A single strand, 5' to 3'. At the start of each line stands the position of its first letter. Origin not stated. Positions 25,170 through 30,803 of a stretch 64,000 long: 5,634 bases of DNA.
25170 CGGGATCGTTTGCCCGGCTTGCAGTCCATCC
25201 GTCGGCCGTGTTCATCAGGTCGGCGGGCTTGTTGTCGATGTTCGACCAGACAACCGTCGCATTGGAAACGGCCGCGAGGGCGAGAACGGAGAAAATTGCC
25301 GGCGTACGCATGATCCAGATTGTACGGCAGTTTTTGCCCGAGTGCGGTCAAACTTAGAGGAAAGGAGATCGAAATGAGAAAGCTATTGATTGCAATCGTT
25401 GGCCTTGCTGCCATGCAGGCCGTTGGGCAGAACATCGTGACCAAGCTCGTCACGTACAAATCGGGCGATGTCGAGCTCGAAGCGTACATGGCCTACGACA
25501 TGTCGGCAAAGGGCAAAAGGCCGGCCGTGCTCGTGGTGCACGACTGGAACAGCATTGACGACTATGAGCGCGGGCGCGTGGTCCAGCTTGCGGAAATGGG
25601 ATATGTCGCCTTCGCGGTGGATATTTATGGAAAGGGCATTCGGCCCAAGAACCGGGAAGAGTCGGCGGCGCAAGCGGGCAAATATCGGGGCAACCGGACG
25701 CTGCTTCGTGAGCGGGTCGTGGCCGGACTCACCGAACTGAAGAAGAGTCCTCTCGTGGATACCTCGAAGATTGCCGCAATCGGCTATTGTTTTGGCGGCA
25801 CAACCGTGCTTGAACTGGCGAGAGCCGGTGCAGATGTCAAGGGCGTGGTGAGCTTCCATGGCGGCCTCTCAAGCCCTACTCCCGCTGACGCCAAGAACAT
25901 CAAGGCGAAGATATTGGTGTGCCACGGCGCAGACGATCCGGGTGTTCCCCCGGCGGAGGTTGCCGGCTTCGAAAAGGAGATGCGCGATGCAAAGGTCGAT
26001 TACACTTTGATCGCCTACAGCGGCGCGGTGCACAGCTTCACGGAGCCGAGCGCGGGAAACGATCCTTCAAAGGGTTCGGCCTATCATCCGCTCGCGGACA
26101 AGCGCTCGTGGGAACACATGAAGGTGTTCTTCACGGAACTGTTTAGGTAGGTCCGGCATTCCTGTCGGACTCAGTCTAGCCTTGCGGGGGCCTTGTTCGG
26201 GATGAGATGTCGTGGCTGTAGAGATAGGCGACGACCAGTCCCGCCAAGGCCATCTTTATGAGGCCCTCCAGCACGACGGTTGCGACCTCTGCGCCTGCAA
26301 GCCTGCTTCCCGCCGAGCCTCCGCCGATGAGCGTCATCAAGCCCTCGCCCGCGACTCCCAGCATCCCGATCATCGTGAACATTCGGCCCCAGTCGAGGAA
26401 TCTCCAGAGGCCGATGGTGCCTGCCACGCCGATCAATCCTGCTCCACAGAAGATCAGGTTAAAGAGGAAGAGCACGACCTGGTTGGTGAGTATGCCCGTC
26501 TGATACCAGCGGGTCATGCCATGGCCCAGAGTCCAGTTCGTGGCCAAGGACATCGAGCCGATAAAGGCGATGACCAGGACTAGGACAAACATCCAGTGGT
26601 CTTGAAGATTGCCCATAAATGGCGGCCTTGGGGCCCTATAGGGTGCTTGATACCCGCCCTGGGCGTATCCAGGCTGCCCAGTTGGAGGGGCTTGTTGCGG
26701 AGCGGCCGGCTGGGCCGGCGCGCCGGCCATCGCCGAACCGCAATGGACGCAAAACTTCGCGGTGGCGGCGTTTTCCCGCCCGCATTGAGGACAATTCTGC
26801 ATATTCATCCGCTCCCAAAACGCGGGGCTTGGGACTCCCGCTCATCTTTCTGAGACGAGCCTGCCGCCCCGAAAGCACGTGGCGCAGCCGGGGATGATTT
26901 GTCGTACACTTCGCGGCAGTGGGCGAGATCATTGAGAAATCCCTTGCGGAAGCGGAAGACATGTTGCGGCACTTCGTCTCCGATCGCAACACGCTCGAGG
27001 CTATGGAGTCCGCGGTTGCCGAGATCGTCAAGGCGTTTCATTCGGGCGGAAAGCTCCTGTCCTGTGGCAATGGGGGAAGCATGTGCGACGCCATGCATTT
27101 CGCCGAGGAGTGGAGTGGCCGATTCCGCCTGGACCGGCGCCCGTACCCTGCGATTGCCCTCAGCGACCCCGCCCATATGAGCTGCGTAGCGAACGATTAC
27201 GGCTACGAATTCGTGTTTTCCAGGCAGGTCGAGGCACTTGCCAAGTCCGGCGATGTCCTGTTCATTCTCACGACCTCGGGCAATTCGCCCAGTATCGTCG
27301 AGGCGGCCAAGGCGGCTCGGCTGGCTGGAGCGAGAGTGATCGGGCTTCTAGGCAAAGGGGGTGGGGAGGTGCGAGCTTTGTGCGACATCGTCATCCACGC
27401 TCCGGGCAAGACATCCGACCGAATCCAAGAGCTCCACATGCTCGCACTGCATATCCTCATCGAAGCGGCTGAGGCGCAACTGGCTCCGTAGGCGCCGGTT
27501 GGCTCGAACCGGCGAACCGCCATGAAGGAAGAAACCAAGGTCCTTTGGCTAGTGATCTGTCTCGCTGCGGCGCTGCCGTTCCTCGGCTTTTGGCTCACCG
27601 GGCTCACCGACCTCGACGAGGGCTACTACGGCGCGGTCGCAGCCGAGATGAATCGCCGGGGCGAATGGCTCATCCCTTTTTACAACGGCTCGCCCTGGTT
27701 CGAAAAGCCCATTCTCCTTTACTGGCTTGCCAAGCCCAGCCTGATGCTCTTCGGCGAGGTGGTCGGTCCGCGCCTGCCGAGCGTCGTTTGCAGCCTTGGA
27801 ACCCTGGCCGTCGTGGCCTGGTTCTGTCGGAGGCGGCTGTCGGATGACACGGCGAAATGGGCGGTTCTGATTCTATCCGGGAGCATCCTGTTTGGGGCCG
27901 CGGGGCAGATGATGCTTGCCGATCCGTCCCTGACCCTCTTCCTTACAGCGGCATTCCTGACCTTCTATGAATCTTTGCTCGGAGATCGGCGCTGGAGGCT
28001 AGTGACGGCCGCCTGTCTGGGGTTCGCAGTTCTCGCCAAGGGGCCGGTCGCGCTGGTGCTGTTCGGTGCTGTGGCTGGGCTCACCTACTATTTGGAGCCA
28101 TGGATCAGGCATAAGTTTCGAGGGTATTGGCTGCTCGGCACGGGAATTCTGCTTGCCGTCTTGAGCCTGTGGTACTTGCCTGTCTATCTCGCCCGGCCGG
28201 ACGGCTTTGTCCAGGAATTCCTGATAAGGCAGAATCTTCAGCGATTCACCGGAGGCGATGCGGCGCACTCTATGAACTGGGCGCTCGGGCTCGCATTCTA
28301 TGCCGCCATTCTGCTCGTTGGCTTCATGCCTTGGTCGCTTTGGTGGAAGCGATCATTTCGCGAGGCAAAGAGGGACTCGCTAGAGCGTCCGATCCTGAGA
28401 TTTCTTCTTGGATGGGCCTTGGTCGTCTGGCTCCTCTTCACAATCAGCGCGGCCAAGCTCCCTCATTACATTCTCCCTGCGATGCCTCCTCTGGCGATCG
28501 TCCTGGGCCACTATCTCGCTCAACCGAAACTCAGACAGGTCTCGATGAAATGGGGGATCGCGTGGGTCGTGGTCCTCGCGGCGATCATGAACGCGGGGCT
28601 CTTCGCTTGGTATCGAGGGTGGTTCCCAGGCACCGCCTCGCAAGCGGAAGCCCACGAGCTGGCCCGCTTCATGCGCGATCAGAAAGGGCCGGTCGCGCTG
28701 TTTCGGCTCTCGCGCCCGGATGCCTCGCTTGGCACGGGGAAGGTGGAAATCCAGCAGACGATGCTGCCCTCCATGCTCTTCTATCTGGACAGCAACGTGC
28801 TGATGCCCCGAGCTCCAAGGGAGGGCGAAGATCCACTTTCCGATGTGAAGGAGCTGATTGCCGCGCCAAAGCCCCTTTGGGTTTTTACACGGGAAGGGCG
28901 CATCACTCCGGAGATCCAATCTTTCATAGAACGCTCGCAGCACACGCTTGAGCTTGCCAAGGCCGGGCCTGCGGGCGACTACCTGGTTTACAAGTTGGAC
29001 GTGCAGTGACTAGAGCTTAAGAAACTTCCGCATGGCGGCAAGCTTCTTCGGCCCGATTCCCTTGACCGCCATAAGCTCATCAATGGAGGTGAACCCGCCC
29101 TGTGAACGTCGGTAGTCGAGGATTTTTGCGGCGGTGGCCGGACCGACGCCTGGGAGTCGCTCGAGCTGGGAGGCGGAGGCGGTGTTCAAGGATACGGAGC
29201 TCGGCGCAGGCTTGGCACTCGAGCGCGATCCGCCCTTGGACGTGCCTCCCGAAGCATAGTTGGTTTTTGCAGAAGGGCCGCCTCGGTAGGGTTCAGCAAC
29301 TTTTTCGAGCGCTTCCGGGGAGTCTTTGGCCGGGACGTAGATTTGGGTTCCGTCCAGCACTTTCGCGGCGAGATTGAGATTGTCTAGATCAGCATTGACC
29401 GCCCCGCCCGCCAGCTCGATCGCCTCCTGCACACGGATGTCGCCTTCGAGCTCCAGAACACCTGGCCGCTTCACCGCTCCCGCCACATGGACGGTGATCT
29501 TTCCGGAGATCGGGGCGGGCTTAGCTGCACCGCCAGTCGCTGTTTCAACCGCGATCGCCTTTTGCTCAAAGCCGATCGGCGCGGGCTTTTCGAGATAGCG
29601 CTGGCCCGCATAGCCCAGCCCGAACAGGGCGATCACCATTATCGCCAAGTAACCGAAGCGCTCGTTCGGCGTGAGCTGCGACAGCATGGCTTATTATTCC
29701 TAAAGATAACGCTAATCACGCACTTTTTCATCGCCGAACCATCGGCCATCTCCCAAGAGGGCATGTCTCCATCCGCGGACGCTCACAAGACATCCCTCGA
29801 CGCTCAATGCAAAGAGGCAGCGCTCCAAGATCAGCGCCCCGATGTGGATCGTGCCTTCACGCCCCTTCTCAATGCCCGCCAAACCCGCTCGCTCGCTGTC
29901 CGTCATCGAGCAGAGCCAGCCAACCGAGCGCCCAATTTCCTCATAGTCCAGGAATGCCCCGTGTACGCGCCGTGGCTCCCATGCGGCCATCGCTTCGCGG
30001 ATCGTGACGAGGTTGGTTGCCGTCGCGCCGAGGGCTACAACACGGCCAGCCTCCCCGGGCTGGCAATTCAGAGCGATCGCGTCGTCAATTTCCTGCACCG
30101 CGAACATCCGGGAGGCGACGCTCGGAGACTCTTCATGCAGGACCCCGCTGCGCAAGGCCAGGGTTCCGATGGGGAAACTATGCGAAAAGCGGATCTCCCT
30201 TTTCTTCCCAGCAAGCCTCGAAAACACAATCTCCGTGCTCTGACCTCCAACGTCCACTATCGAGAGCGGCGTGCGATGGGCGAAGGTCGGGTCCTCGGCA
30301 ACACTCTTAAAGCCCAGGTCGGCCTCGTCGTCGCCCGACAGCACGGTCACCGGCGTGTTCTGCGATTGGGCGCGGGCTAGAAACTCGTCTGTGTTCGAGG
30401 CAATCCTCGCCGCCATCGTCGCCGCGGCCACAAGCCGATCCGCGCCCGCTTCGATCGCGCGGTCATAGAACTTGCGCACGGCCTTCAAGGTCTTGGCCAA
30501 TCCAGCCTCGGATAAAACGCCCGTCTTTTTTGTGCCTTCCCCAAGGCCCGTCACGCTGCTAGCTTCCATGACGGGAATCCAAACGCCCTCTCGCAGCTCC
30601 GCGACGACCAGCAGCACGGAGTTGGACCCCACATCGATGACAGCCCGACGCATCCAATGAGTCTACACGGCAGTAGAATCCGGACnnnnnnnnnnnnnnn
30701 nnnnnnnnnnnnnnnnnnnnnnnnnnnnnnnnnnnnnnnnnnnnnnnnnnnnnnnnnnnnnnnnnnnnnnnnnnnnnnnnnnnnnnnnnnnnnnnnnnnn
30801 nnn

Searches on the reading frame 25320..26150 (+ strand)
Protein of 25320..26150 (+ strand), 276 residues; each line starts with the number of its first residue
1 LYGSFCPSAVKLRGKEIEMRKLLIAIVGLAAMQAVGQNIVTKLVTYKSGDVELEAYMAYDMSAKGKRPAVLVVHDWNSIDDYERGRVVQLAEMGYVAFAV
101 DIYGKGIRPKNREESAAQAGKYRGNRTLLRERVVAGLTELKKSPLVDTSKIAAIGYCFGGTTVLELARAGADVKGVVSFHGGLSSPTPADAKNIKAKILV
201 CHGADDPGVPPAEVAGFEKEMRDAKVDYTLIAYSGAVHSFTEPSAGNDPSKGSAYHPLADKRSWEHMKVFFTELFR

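Call 75: search_protein_families(library=pfam, proteins=[window:25320-26150:+], max_evalue=0.0001)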
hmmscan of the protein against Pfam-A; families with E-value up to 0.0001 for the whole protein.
window:25320-26150:+ (276 aa): 4 families
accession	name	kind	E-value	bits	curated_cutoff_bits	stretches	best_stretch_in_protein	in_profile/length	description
PF01738.24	DLH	-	2.6e-45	155.1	21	1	54-273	2-215/217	Dienelactone hydrolase family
PF00326.27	Peptidase_S9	-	7.7e-12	45.6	22.6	1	184-247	133-196/213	Prolyl oligopeptidase family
PF02230.22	Abhydrolase_2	-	4.4e-06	27.1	23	1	139-241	97-202/217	Phospholipase/Carboxylesterase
PF12146.15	Hydrolase_4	-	2e-05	24.5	27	0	189-240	185-234/239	Serine aminopeptidase, S33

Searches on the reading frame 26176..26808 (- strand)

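Call 75: search_protein_families(library=pfam, proteins=[window:26176-26808:-], max_evalue=0.0001)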
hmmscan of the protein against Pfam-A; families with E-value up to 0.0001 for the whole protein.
window:26176-26808:- (210 aa): 3 families
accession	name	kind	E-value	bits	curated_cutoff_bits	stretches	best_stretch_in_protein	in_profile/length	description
PF13240.11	Zn_Ribbon_1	-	7.6e-07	29.2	25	1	6-26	2-22/23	zinc-ribbon domain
PF24463.1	DUF7577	-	1.6e-05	24.8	28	1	5-26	4-25/27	Domain of unknown function (DUF7577)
PF12773.13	DZR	-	2.3e-05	24.9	27.3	1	6-27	1-22/45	Double zinc ribbon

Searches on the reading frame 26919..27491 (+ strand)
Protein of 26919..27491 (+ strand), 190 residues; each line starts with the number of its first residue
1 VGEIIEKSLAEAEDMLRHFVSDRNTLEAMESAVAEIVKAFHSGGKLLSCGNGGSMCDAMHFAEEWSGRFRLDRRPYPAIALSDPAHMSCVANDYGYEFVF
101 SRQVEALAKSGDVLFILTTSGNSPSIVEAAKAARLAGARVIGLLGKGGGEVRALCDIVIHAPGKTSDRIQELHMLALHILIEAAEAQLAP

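Call 75: search_protein_families(library=pfam, proteins=[window:26919-27491:+], max_evalue=0.0001)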
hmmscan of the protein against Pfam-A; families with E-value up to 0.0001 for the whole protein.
window:26919-27491:+ (190 aa): 2 families
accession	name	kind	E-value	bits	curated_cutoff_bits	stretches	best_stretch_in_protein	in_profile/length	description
PF13580.11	SIS_2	-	1.2e-24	87.3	27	1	13-145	7-138/138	SIS domain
PF01380.27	SIS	-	1.9e-05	24.9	25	1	103-165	46-108/131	SIS domain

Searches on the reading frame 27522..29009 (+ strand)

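Call 9: search_protein_families(library=pfam, proteins=[window:27522-29009:+], max_evalue=0.001)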
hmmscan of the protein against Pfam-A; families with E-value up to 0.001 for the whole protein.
window:27522-29009:+ (495 aa): 2 families
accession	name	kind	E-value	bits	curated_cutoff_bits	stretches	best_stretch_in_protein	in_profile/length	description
PF13231.12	PMT_2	-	1.6e-12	48.4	26.1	1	62-214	2-155/160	Dolichyl-phosphate-mannose-protein mannosyltransferase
PF02366.24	PMT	-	3.1e-09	37.2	22.7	1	35-185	34-194/245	Dolichyl-phosphate-mannose-protein mannosyltransferase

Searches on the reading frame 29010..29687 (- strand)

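Call 75: search_protein_families(library=pfam, proteins=[window:29010-29687:-], max_evalue=0.0001)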
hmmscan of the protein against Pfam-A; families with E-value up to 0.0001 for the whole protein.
window:29010-29687:- (225 aa): 6 families
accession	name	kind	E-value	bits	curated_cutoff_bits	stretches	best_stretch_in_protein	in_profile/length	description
PF12836.13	HHH_3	-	7.2e-22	77.7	27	1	164-223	5-64/65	Helix-hairpin-helix motif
PF00633.29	HHH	-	1.5e-14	53.4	24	1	166-192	4-30/30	Helix-hairpin-helix motif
PF10531.15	SLBB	-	6e-13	48.8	27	1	66-118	2-54/55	SLBB domain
PF14520.12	HHH_5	-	8.5e-07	29.8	27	0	170-191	32-53/57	Helix-hairpin-helix domain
PF22461.2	SLBB_2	-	3.8e-06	27.4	27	1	66-121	3-58/79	SLBB domain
PF14716.13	HHH_8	-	5.3e-05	24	30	0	169-191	44-66/73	Helix-hairpin-helix domain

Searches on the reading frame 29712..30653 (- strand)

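Call 9: search_protein_families(library=pfam, proteins=[window:29712-30653:-], max_evalue=0.001)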
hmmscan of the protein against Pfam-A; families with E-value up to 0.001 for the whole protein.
window:29712-30653:- (313 aa): 1 family
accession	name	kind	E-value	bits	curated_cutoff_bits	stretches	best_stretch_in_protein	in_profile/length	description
PF02541.22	Ppx-GppA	-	3.1e-33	115.9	27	1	16-300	1-278/285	Ppx/GppA phosphatase family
